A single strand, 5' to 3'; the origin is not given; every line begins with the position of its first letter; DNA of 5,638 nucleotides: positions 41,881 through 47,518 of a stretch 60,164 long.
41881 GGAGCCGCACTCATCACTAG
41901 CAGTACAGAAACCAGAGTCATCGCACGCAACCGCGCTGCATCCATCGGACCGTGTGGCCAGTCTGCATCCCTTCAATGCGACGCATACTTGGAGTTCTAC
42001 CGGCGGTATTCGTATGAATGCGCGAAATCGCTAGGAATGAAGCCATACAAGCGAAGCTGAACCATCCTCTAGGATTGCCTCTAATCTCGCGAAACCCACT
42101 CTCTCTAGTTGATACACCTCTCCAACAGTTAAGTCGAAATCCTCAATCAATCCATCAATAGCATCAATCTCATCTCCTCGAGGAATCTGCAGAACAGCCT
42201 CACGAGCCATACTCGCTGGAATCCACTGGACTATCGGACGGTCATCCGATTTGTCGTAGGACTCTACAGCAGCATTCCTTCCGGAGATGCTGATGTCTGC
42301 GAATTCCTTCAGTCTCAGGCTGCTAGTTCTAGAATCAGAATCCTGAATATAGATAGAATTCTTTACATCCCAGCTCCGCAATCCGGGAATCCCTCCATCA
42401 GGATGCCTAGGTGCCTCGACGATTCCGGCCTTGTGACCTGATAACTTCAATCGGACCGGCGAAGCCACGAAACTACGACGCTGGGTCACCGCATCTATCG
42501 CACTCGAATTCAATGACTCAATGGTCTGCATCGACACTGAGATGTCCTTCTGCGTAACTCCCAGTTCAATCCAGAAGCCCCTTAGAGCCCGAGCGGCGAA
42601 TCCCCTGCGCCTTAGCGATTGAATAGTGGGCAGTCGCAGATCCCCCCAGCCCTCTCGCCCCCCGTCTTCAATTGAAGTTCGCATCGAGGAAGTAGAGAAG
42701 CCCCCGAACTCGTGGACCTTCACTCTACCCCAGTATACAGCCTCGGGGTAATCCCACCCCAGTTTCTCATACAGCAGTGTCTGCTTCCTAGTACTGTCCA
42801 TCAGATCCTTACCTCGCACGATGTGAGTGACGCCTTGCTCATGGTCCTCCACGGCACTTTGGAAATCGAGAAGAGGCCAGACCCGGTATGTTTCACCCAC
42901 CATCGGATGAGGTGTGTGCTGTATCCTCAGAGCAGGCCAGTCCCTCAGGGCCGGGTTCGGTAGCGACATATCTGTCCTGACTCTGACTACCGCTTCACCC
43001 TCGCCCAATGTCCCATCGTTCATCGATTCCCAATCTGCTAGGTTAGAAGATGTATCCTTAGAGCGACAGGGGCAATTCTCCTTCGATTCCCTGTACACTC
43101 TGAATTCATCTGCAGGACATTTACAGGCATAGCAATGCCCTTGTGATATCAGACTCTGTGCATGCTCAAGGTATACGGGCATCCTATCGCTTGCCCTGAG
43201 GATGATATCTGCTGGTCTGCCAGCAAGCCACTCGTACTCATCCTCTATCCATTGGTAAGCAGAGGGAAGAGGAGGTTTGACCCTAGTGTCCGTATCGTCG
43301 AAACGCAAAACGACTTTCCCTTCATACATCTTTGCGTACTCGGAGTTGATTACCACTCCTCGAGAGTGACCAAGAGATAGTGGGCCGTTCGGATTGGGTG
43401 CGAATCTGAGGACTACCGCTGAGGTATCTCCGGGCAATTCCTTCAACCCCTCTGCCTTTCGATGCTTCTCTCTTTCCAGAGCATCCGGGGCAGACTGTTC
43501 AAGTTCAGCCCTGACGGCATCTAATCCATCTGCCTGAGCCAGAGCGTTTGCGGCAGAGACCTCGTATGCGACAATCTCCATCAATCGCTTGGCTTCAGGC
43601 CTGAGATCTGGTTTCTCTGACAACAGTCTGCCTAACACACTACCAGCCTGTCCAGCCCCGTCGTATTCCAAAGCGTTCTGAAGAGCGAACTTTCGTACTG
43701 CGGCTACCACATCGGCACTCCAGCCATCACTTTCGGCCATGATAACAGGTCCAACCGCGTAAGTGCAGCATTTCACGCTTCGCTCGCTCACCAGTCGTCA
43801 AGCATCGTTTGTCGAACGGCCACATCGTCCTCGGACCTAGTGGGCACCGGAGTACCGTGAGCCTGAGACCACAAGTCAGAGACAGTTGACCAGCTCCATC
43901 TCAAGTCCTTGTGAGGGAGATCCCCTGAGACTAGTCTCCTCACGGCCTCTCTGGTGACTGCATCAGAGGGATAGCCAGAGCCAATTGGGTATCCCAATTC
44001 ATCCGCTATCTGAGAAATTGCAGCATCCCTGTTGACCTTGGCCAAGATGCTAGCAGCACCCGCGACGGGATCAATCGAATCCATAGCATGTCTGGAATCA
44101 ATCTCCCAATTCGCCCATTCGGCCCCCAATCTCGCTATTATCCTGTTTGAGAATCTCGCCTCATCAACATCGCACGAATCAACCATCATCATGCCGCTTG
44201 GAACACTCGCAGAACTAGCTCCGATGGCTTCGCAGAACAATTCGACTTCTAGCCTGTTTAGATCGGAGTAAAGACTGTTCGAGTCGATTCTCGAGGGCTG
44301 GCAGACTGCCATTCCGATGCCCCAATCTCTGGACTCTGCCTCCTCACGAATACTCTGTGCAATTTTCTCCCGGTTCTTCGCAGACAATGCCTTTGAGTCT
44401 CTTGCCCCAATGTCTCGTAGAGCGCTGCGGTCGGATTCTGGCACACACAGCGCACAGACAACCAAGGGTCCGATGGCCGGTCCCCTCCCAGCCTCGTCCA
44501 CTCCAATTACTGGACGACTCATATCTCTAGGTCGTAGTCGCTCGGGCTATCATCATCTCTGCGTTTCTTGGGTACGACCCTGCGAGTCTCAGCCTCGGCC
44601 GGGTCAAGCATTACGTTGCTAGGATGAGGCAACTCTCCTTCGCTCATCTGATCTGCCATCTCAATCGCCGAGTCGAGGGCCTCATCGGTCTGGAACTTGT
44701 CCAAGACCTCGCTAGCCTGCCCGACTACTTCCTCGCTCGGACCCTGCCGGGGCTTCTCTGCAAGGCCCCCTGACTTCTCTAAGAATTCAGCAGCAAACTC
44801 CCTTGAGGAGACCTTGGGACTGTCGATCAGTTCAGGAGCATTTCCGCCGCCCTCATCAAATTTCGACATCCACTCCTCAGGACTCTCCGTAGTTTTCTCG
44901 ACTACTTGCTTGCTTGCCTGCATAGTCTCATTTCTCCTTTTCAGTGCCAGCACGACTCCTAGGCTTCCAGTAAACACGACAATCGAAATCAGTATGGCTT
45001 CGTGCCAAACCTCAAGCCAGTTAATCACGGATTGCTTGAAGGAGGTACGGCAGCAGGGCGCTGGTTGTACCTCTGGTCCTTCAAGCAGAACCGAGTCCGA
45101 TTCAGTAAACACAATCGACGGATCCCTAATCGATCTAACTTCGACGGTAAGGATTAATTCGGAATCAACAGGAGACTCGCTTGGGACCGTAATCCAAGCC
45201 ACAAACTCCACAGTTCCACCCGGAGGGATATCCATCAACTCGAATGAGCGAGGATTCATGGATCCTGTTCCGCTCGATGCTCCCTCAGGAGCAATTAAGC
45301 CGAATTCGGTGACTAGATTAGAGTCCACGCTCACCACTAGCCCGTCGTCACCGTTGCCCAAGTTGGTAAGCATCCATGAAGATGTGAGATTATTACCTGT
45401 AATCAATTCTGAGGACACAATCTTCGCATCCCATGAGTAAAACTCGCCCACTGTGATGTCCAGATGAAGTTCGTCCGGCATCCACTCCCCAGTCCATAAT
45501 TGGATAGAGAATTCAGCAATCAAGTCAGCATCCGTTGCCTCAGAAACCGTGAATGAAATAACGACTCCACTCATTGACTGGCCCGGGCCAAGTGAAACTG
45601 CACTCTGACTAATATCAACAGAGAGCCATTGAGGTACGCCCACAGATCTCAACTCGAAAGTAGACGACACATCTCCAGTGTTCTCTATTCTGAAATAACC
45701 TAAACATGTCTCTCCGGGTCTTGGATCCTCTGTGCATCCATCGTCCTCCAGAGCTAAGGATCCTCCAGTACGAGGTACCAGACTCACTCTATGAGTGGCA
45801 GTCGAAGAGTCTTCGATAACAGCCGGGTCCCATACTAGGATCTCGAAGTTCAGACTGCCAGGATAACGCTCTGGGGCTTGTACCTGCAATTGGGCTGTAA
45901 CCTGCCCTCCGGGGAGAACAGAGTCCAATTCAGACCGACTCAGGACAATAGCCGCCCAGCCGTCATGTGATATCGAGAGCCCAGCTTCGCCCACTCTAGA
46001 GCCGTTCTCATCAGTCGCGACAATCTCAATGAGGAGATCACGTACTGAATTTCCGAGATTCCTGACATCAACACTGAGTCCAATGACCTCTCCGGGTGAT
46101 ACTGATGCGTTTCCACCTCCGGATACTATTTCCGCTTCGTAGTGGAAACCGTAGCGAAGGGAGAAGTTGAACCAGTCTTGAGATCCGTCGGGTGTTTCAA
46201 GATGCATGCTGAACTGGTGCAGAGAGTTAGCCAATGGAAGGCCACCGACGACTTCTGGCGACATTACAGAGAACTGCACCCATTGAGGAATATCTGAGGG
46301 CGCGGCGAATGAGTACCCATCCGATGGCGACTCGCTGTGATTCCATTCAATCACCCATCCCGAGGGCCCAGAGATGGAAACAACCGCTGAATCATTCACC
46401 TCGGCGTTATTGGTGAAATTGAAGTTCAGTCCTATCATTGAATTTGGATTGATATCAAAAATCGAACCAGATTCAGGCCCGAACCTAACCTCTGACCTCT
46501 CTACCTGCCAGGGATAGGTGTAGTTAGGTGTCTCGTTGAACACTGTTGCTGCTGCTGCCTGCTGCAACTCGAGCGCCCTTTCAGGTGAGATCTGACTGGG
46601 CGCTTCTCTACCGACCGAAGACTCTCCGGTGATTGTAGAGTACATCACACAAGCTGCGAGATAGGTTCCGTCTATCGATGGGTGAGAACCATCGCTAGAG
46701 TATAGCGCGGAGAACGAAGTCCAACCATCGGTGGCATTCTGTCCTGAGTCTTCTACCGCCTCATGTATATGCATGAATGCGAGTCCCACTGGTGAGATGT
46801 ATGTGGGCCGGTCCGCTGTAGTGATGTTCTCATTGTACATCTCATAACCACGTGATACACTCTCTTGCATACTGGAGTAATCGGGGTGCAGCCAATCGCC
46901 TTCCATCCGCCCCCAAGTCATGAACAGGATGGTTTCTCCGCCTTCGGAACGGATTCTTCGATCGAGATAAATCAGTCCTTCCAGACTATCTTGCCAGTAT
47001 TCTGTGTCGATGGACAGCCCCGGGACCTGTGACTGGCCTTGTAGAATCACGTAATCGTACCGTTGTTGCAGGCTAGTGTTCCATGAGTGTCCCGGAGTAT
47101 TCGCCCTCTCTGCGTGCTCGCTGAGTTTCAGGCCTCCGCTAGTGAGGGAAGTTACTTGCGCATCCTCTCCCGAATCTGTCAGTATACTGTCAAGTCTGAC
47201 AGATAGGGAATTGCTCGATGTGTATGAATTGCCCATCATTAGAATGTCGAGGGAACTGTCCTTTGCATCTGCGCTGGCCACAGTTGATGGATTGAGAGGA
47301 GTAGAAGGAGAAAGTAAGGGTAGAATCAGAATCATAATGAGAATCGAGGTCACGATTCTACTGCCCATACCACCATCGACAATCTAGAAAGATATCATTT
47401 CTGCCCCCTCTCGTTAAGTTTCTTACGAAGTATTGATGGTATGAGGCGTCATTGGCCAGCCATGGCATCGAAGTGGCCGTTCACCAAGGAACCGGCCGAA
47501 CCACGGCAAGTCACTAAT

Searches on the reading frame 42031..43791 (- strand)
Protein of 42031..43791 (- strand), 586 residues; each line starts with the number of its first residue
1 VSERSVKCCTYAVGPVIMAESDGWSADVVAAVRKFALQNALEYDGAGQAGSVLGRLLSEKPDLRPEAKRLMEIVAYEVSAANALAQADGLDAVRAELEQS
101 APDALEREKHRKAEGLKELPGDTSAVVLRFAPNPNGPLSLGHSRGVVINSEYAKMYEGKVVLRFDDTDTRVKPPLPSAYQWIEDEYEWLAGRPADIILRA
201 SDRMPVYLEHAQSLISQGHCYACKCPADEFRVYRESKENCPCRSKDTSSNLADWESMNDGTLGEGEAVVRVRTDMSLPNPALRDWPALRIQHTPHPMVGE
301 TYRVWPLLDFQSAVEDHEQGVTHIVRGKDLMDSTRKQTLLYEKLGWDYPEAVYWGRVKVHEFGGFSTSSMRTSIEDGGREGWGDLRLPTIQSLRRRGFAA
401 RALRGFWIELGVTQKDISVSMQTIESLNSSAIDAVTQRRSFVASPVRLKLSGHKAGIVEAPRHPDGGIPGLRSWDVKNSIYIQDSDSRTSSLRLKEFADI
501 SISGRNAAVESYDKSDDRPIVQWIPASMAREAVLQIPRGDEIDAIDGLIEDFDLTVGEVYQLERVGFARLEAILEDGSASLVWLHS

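Call 54: search_protein_families(library=pfam, proteins=[window:42031-43791:-], max_evalue=0.0001)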
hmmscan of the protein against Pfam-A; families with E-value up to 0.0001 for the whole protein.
window:42031-43791:- (586 aa): 2 families
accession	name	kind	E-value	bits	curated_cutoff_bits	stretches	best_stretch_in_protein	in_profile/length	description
PF00749.27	tRNA-synt_1c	-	2.2e-58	198.1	23.4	1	126-432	2-312/314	tRNA synthetases class I (E and Q), catalytic domain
PF03950.23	tRNA-synt_1c_C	-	1.1e-05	26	23.9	1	437-504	2-75/91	tRNA synthetases class I (E and Q), anti-codon binding domain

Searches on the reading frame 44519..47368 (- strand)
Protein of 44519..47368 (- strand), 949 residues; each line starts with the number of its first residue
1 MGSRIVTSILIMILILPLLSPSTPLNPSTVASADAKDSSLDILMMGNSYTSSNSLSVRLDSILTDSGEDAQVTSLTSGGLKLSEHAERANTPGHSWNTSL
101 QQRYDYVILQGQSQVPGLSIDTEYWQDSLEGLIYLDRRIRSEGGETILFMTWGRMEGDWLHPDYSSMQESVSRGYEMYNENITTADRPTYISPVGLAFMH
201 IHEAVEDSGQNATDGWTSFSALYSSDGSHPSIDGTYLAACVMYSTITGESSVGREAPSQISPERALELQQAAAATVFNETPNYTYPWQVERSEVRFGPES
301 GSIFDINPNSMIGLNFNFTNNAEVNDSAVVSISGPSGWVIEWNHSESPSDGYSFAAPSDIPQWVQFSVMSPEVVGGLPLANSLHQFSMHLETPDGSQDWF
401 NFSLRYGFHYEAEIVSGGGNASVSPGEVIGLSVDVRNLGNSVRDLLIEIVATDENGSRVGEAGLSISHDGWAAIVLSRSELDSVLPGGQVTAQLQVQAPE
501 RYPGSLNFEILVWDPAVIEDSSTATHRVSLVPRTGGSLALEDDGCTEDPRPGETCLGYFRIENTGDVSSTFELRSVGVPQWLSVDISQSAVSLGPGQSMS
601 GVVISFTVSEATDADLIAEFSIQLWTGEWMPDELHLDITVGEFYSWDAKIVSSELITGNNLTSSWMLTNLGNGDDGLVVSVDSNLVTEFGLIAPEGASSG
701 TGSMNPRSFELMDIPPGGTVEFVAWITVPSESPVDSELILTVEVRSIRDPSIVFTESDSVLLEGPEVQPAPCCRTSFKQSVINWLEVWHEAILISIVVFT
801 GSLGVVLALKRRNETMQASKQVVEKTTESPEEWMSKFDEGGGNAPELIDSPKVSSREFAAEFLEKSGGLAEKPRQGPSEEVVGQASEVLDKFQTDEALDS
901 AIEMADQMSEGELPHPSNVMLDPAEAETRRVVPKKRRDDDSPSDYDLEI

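Call 54: search_protein_families(library=pfam, proteins=[window:44519-47368:-], max_evalue=0.0001)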
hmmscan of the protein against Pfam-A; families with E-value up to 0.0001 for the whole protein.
window:44519-47368:- (949 aa): 2 families
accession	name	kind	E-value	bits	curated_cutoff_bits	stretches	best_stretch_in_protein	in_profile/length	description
PF16227.11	DUF4886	-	5e-06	26.2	26.7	0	102-273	81-240/242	Domain of unknown function (DUF4886)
PF23619.1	Ig_VWA7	-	1.5e-05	25.6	27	0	714-749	54-89/104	VWA7 Ig-like domain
